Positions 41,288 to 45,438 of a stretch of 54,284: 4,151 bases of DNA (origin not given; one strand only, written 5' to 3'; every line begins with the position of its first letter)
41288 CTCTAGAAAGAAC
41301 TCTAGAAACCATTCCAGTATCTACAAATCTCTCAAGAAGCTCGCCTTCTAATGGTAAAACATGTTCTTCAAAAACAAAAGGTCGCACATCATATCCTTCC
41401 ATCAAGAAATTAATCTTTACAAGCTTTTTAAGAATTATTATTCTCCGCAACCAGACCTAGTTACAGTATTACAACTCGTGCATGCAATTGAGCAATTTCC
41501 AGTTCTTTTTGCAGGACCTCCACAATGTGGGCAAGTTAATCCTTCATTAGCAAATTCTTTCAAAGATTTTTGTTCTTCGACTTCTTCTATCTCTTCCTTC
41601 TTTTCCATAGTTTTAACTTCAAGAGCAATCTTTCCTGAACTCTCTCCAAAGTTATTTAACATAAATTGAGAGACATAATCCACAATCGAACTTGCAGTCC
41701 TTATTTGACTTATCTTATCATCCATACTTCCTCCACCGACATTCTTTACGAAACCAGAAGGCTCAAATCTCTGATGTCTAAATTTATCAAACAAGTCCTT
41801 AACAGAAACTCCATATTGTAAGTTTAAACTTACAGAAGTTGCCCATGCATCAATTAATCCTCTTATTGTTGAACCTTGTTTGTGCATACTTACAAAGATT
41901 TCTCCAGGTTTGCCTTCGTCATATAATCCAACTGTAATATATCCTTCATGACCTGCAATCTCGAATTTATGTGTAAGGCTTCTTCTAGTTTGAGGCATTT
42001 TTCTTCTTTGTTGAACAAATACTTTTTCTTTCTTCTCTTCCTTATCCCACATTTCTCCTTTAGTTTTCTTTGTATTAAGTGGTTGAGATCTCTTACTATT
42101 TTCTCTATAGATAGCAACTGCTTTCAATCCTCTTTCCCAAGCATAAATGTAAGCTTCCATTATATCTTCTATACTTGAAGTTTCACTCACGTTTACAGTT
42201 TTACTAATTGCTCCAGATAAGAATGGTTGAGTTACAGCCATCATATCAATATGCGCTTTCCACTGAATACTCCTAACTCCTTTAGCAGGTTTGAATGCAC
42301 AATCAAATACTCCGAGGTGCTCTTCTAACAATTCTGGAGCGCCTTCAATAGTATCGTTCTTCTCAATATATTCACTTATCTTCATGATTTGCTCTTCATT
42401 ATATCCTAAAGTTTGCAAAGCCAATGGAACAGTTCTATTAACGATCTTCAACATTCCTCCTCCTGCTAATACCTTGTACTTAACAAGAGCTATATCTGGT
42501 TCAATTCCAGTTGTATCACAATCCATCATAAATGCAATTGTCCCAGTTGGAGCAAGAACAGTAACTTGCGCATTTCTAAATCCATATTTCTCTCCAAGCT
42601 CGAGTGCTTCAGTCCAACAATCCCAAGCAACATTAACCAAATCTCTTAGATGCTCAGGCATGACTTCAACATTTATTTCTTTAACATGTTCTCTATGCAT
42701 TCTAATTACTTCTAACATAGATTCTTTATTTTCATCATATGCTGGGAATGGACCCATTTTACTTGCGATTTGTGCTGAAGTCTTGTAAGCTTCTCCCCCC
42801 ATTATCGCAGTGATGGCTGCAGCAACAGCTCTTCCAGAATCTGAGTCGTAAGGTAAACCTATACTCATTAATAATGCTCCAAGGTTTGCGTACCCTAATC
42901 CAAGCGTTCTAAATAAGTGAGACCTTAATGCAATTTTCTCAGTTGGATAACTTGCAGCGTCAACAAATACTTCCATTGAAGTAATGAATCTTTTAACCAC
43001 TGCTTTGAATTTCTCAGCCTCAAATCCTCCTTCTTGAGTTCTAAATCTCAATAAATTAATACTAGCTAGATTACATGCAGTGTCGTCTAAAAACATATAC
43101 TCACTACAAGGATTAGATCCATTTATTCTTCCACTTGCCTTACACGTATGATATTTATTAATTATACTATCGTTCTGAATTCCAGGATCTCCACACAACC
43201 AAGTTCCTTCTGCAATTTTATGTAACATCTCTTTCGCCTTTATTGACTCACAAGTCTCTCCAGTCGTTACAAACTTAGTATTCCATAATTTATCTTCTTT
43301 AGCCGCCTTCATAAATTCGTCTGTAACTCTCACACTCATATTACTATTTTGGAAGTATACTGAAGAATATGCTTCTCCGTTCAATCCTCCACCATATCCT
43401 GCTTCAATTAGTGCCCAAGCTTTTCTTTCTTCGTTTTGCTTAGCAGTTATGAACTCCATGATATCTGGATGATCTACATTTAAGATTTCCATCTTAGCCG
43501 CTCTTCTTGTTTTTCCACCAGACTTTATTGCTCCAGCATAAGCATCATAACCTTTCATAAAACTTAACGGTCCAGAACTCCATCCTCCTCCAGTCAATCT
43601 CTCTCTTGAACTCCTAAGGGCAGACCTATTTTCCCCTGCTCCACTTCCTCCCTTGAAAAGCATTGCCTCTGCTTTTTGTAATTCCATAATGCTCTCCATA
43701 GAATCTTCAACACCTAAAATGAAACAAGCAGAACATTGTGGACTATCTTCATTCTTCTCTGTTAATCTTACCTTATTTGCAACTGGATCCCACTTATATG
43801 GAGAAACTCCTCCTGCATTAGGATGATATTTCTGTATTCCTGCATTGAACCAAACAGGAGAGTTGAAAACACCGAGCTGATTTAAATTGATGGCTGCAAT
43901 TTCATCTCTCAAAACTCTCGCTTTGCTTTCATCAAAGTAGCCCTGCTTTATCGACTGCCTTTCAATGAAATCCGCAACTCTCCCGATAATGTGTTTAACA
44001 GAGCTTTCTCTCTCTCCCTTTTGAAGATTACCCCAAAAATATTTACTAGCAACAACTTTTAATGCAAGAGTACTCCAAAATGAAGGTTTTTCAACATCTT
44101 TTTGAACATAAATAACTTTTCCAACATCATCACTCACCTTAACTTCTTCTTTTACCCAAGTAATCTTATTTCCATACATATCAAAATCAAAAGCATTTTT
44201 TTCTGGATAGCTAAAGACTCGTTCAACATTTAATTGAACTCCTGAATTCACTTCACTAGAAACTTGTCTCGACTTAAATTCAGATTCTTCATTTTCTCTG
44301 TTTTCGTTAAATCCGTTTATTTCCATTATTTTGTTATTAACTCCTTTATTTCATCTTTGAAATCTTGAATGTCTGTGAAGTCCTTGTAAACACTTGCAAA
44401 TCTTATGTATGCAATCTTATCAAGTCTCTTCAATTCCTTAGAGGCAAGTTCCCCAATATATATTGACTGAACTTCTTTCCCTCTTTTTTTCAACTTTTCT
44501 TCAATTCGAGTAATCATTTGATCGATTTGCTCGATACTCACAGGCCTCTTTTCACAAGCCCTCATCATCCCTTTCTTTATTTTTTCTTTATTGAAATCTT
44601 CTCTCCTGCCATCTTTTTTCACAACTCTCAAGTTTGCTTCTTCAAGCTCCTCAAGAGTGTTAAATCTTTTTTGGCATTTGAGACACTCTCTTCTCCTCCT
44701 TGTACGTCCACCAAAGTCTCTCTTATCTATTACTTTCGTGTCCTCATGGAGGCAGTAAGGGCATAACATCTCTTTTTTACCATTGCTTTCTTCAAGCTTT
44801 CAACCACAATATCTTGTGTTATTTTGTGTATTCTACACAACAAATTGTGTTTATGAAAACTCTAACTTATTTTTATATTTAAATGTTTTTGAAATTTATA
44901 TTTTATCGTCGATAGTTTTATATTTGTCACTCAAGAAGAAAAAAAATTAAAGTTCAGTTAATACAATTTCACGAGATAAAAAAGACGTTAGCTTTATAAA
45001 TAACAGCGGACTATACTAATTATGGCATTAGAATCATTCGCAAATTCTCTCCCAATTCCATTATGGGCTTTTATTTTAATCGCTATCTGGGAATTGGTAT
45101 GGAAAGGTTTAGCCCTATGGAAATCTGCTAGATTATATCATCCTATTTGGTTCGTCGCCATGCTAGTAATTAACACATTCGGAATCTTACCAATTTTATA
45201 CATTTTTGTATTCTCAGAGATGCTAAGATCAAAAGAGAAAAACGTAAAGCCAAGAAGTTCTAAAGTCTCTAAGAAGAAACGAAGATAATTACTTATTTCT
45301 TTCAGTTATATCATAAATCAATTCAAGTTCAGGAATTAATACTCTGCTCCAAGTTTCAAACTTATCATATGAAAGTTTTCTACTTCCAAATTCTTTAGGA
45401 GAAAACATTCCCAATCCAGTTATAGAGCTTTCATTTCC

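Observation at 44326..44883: Bacterial NrdR operator pair directly downstream of an archaeal TATA promoter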

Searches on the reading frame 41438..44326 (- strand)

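Call 8: search_protein_families(library=pfam, proteins=[window:41438-44326:-])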
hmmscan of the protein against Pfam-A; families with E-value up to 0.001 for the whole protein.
window:41438-44326:- (962 aa): 3 families
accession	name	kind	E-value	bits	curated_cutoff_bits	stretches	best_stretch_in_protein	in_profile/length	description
PF02867.20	Ribonuc_red_lgC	-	1.8e-133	446.4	23.9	1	199-740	1-523/523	Ribonucleotide reductase, barrel domain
PF08471.15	Ribonuc_red_2_N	-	2.7e-10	40.8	27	1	69-150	2-103/103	Class II vitamin B12-dependent ribonucleotide reductase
PF12637.14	TSCPD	-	1.3e-08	35.5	22.8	1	793-887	12-82/88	TSCPD domain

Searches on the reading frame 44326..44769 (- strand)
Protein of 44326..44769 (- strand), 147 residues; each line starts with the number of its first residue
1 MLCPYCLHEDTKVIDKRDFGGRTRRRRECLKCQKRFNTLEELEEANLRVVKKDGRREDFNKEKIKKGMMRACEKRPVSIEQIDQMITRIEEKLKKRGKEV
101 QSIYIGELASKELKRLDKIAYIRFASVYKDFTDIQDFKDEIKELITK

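Call 8: search_protein_families(library=pfam, proteins=[window:44326-44769:-])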
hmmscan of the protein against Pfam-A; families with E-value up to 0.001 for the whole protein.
window:44326-44769:- (147 aa): 2 families
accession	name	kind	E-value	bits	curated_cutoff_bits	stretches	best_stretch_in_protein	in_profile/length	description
PF03477.21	ATP-cone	-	5.2e-20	72.2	25.8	1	48-133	2-87/88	ATP cone domain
PF22811.2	Zn_ribbon_NrdR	-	6e-15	55.4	27.2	1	1-40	1-42/42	Transcriptional repressor NrdR-like, N-terminal domain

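Call 9: search_protein_families(library=ncbifam, proteins=[window:44326-44769:-])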
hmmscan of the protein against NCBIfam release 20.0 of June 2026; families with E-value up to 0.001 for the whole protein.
window:44326-44769:- (147 aa): 4 families
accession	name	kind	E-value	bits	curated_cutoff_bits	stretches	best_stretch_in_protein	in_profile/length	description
TIGR00244.1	TIGR00244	equivalog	1.9e-53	180.5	124.65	1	1-144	1-147/147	transcriptional regulator NrdR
NF006732.0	PRK09263.1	equivalog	4e-05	22.2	657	1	47-141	3-94/712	anaerobic ribonucleoside-triphosphate reductase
NF005497.0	PRK07111.1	equivalog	0.00039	18.9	764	1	47-143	3-103/746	anaerobic ribonucleoside triphosphate reductase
NF009028.0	PRK12364.1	equivalog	0.00053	18.1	1377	1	48-121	2-77/842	ribonucleoside-diphosphate reductase subunit alpha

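Call 22: find_related_loci(query=window:44326-44769:-, collection=genome_contigs, flank=1500)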
Query window:44326-44769:- (147 aa) in genome_contigs; peptide patterns used: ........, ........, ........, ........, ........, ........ (x = any residue, [..] = any of these).
47 stretches matched a pattern; 4 encode a relative of the query (tblastn E <= 1e-3); 4 distinct loci.
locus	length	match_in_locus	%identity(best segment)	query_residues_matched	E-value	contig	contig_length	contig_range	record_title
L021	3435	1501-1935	67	1-145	3e-65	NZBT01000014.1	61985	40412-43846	MAG: Candidatus Pacearchaeota archaeon isolate ARS1309 MHASMcontig_664612, whole genome shotgun sequence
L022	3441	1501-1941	69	1-147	3e-63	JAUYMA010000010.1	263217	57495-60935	MAG: Nanoarchaeota archaeon isolate C24_metabat.bin.61 C24_k141_1114540, whole genome shotgun sequence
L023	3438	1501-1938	51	1-145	7e-45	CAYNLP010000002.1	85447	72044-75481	MAG TPA_asm: uncultured Methanosarcinales archaeon isolate SRP185896_co1_144 genome assembly, contig: NODE_45_length_854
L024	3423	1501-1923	48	1-138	1e-30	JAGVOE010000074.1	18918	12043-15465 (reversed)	MAG: Candidatus Woesebacteria bacterium isolate DeMMO3_54 c_000000013903, whole genome shotgun sequence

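Call 40: find_homologous_proteins(query=window:44326-44769:-, max_evalue=1e-10)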
Query window:44326-44769:- (147 aa): 8000 proteins with E <= 1e-10 among 8000 candidates; the best 120 are listed.
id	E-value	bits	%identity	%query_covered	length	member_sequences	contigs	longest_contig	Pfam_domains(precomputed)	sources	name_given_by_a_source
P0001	5.4e-88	310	100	100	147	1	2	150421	PF22811.3,PF03477.22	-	-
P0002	1.3e-64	235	71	100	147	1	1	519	PF22811.3,PF03477.22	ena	-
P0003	1.8e-64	234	73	100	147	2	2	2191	PF22811.3,PF03477.22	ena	-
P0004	5.5e-64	233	71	100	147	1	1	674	PF22811.3,PF03477.22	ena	-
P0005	1.0e-63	232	74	98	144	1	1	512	PF22811.3,PF03477.22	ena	-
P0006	4.3e-63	230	72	98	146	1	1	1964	PF22811.3,PF03477.22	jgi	-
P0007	4.7e-63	230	71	100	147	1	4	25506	PF22811.3,PF03477.22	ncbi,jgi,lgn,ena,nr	ncbi:transcriptional regulator NrdR [Candidatus Pacearchaeota archaeon CG10_big_fil_rev_8_21_14_0_10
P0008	5.4e-63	229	71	100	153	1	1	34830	PF22811.3,PF03477.22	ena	-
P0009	1.5e-62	228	75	98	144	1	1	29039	PF22811.3,PF03477.22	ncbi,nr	ncbi:transcriptional regulator NrdR [Candidatus Pacearchaeota archaeon]|nr:transcriptional regulator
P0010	2.7e-62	227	70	100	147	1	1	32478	PF22811.3,PF03477.22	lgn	-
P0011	3.2e-62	227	72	100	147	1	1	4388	PF22811.3,PF03477.22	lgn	-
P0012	4.3e-62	227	68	99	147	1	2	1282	PF22811.3,PF03477.22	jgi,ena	jgi:transcriptional repressor NrdR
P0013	4.3e-62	226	73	100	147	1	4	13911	PF22811.3,PF03477.22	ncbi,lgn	-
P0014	4.3e-62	226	74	99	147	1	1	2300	PF22811.3,PF03477.22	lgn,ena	-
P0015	6.3e-62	226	71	100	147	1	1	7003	PF22811.3,PF03477.22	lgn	-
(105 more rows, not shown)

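Call 41: search_solved_structures(query=window:44326-44769:-, show_alignments=3)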
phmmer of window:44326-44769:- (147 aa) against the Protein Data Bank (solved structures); distinct sequences matched with E-value up to 0.001: 5.
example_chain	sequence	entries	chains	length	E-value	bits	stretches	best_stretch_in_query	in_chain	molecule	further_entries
9fvr_A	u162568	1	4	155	4.9e-41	143.6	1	1-144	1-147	Transcriptional repressor NrdR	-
9fzf_A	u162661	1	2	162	5.2e-41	143.6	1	1-144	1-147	Transcriptional repressor NrdR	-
9gex_A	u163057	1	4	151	1.7e-40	141.9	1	1-144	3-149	Transcriptional repressor NrdR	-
9fxk_A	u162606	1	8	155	1.9e-40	141.7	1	1-144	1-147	Transcriptional repressor NrdR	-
7p37_A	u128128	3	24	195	1.7e-28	103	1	1-144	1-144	Transcriptional repressor NrdR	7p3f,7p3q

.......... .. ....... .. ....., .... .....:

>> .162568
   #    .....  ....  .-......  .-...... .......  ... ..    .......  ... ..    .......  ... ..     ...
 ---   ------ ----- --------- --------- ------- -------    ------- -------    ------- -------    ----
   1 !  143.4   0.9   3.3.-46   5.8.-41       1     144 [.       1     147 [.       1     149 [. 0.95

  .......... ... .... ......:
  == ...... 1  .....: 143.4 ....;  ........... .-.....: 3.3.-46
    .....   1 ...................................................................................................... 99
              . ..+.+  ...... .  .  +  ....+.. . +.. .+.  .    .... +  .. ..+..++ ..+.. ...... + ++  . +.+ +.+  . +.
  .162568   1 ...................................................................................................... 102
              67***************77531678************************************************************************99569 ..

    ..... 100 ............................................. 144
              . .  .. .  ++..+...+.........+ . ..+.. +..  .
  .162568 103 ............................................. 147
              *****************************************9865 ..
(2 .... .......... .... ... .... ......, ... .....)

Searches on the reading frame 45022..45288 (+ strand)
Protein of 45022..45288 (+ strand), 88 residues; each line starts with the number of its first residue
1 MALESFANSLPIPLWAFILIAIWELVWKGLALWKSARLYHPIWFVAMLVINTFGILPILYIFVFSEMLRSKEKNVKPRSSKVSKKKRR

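Call 8: search_protein_families(library=pfam, proteins=[window:45022-45288:+])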
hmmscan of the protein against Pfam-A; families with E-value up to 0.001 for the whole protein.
window:45022-45288:+ (88 aa): 1 family
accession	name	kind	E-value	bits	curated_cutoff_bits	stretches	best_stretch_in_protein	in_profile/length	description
PF18893.5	DUF5652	-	2.7e-21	75.5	23.4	1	13-68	12-67/71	Family of unknown function (DUF5652)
